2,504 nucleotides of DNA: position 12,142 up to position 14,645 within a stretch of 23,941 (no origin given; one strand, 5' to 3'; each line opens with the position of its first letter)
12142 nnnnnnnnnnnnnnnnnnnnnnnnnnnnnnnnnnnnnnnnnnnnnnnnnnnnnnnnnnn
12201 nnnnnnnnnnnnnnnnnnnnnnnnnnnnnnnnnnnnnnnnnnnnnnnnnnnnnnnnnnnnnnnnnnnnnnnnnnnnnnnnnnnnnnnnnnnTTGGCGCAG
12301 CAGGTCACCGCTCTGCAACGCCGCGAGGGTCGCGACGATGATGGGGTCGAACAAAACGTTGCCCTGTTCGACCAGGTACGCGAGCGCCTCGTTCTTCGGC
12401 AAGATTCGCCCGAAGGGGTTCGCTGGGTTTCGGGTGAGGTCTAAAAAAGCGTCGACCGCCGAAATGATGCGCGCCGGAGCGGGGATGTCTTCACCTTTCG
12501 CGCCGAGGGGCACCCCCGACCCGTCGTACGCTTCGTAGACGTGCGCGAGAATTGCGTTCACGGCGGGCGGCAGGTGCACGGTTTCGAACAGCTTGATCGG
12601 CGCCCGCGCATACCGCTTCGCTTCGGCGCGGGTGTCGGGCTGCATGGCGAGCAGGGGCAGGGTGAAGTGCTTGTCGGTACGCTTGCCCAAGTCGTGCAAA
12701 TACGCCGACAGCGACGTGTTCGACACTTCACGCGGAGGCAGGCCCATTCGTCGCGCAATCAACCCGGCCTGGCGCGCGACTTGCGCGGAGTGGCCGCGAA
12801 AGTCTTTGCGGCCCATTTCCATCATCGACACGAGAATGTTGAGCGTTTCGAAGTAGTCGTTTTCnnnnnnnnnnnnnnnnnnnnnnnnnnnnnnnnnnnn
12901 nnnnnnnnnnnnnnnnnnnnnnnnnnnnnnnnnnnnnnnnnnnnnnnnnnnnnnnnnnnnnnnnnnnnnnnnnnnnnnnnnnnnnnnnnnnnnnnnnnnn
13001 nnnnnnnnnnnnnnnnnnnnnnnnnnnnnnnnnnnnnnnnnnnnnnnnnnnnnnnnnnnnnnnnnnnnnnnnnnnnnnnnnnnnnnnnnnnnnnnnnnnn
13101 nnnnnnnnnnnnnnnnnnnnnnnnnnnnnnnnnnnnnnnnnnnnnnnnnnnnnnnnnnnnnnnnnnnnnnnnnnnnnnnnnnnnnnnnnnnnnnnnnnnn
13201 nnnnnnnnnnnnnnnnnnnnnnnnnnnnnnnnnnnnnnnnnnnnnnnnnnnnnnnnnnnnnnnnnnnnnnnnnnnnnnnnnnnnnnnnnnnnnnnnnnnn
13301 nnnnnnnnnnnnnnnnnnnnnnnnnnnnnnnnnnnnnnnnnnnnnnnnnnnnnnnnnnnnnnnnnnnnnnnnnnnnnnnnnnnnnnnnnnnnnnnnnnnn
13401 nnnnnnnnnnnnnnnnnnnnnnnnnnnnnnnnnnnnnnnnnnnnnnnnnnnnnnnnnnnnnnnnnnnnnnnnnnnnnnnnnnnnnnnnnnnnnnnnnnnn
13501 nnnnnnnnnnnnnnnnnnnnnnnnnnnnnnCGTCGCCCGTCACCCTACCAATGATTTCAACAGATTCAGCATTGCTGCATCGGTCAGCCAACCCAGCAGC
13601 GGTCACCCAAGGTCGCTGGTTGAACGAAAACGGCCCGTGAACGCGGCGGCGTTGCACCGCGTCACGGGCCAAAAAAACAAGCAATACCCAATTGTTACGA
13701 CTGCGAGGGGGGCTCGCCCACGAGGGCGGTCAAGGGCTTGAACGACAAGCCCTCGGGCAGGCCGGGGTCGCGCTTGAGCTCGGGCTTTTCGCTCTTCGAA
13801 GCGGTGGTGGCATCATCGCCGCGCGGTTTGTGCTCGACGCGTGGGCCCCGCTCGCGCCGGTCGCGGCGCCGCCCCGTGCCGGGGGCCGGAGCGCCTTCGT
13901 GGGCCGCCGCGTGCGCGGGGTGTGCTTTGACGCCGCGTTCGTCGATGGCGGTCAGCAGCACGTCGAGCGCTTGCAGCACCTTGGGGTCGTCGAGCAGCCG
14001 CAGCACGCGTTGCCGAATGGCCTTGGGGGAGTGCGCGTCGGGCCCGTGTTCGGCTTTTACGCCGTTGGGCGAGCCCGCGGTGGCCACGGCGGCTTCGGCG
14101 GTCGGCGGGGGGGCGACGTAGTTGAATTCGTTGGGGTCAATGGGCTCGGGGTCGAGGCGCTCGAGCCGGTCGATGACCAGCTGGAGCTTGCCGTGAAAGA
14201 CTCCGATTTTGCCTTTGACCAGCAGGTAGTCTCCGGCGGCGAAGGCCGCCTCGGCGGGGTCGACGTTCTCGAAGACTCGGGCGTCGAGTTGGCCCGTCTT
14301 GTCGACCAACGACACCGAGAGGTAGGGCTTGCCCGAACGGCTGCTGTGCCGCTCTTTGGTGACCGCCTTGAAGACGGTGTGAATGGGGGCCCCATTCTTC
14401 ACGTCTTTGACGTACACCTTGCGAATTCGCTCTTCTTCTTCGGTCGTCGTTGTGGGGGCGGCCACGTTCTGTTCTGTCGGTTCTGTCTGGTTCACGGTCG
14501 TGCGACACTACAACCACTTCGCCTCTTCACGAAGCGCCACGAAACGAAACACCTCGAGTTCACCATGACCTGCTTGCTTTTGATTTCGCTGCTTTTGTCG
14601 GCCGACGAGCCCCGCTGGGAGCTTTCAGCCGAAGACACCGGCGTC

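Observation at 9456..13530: Unusual c-di-GMP sensor (tandem MshEN, degenerate HD-GYP, pseudo-receiver, DUF4388/PATAN-like) followed on the same strand by two secreted surface proteins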

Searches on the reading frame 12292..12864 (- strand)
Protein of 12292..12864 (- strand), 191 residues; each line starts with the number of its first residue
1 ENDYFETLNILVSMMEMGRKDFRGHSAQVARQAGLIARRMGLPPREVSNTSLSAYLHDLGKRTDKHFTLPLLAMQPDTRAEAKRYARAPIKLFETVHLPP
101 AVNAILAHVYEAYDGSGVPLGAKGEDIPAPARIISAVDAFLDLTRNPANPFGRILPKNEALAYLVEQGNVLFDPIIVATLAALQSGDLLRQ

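Call 28: search_solved_structures(query=window:12292-12864:-, max_evalue=0.01, show_alignments=5)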
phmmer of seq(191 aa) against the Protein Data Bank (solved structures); distinct sequences matched with E-value up to 0.01: 5.
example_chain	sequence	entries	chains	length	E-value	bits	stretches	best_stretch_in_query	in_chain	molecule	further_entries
5z7c_A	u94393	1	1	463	1.5e-11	47.6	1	23-183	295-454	3'3'-cGAMP-specific phosphodiesterase 3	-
9rbz_A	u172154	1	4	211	1.1e-08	38.3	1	6-183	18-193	HD domain/sensory box protein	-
4mcw_A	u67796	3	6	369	1.4e-08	37.9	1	22-177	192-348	Metal dependent phosphohydrolase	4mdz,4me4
9rc0_A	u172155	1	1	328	2.3e-08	37.2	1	6-183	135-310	HD domain/sensory box protein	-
4r8z_A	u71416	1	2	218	1.1e-06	31.7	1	41-183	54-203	Cyclic di-GMP phosphodiesterase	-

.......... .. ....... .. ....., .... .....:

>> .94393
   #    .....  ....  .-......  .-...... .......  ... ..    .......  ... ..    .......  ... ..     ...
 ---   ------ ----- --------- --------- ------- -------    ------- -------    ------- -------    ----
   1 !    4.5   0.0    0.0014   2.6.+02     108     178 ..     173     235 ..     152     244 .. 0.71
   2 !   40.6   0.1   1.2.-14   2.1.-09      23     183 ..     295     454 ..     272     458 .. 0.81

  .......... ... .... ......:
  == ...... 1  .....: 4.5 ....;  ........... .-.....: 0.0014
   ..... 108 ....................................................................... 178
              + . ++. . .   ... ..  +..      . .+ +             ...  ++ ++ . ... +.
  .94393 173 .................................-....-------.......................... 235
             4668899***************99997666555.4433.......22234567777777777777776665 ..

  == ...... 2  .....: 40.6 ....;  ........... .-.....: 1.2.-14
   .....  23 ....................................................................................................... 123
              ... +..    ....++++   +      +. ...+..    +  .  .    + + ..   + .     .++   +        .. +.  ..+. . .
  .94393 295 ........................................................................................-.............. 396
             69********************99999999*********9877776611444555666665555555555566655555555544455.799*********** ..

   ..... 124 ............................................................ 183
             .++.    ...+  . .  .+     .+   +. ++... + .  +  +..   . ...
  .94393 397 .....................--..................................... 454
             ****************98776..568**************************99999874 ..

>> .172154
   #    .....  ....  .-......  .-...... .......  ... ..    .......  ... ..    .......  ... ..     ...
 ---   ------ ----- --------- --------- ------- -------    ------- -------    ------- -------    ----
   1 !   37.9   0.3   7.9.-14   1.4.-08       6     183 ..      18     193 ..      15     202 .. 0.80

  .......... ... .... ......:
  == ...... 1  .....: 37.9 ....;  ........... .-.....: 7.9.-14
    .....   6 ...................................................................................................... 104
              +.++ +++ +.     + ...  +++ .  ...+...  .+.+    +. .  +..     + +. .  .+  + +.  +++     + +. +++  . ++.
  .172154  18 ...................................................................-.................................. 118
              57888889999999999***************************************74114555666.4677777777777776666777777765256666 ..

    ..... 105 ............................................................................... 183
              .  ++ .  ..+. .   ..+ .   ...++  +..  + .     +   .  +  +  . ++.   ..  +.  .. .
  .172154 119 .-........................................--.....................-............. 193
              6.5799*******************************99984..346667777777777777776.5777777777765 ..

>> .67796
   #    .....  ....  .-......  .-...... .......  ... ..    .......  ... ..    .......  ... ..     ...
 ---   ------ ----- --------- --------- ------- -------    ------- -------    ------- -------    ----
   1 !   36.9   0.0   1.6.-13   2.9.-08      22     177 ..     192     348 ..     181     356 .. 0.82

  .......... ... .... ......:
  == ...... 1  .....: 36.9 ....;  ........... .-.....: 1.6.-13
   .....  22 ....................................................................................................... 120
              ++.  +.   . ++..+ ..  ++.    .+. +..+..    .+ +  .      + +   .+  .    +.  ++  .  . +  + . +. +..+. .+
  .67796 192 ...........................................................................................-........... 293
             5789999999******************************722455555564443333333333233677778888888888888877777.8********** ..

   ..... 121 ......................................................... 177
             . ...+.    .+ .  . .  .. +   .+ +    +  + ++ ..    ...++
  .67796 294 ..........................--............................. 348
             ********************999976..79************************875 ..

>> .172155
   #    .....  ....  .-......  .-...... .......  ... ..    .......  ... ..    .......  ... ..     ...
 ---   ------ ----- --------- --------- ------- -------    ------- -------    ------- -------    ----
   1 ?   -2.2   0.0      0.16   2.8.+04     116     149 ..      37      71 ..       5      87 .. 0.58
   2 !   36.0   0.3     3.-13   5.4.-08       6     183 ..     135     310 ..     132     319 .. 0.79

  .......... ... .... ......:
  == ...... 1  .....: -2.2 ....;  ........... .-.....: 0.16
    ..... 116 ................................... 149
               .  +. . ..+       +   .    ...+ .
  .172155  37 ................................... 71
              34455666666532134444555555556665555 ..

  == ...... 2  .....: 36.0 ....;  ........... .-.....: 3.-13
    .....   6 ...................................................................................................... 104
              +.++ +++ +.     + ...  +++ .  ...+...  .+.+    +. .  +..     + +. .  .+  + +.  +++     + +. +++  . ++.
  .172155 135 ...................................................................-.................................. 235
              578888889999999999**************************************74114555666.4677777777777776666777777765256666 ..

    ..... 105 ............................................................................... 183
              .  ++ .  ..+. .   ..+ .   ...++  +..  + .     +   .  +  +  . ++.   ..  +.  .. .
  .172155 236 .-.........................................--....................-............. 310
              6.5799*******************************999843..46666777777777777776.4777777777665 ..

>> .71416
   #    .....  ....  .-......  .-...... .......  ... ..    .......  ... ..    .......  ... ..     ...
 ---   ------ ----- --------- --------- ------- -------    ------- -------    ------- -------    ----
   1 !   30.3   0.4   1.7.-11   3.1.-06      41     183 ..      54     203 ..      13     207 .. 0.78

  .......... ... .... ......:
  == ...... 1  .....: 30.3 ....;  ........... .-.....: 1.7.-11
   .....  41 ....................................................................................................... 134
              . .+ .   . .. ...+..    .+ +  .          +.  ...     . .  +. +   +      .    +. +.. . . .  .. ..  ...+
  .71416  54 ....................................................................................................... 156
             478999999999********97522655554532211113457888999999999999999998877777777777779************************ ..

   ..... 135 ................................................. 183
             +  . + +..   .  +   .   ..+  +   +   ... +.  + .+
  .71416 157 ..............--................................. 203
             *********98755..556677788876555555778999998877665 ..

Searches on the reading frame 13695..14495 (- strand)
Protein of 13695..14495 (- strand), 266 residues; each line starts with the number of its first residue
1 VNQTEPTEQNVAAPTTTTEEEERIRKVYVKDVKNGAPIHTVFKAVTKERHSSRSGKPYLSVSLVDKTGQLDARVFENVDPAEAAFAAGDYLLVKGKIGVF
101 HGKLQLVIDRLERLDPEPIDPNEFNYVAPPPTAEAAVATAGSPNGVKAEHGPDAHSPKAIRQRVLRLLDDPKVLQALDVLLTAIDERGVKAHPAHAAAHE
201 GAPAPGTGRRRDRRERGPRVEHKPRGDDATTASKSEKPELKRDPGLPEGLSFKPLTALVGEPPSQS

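Call 63: search_protein_families(library=pfam, proteins=[window:13695-14495:-], max_evalue=0.01)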
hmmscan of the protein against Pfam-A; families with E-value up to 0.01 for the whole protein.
window:13695-14495:- (266 aa): 1 family
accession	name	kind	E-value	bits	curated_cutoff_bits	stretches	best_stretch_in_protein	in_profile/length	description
PF01336.31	tRNA_anti-codon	-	1.8e-08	34.6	27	1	49-113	11-74/75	OB-fold nucleic acid binding domain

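Call 81: search_solved_structures(query=window:13695-14495:-, max_evalue=1, show_alignments=1)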
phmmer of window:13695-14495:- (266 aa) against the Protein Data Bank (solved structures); distinct sequences matched with E-value up to 1: 3.
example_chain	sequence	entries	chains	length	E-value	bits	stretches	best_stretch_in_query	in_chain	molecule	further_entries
9h3f_A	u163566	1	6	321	0.00012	24.8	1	42-134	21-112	3'-5' exoribonuclease YhaM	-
9o7t_A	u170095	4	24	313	0.088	15.4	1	50-124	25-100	Cmp-binding-factor 1 | YhaM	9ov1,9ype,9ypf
5d8f_A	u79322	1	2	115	0.14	14.8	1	26-110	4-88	SOSS complex subunit B1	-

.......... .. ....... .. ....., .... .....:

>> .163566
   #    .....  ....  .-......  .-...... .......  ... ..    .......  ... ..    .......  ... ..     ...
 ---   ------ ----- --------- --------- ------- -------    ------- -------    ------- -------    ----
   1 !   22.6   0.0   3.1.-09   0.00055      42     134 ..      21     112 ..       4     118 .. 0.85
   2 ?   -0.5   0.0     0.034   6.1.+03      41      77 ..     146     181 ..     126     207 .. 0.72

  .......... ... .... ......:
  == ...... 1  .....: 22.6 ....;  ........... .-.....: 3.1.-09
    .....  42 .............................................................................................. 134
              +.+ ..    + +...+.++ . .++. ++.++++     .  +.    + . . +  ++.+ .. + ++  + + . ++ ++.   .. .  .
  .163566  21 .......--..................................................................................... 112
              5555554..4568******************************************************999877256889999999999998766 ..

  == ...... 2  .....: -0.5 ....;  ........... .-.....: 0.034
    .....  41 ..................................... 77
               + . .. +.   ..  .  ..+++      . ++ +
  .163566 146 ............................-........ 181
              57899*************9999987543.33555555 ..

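Call 82: search_protein_families(library=ncbifam, proteins=[window:13695-14495:-], max_evalue=0.1)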
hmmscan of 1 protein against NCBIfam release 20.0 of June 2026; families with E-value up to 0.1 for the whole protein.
window:13695-14495:- (266 aa): 6 families
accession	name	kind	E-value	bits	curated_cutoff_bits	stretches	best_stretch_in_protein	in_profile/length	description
NF010007.0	PRK13480.1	equivalog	8.5e-08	31.6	460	1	38-115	14-91/314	3'-5' exoribonuclease YhaM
NF008168.0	PRK10917.2-2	equivalog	4.7e-06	25.2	718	1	21-127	147-251/795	ATP-dependent DNA helicase RecG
NF004226.0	PRK05673.1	equivalog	0.00074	17.5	1002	1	23-116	967-1064/1146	DNA polymerase III subunit alpha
NF008167.0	PRK10917.2-1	equivalog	0.0081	14.3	995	1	23-107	43-127/744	ATP-dependent DNA helicase RecG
NF008164.0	PRK10917.1-2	equivalog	0.053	11.7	785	1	23-107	58-143/704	ATP-dependent DNA helicase RecG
NF040878.1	SE1561_fam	subfamily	0.054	13.4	40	0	103-126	11-34/46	SE1561 family protein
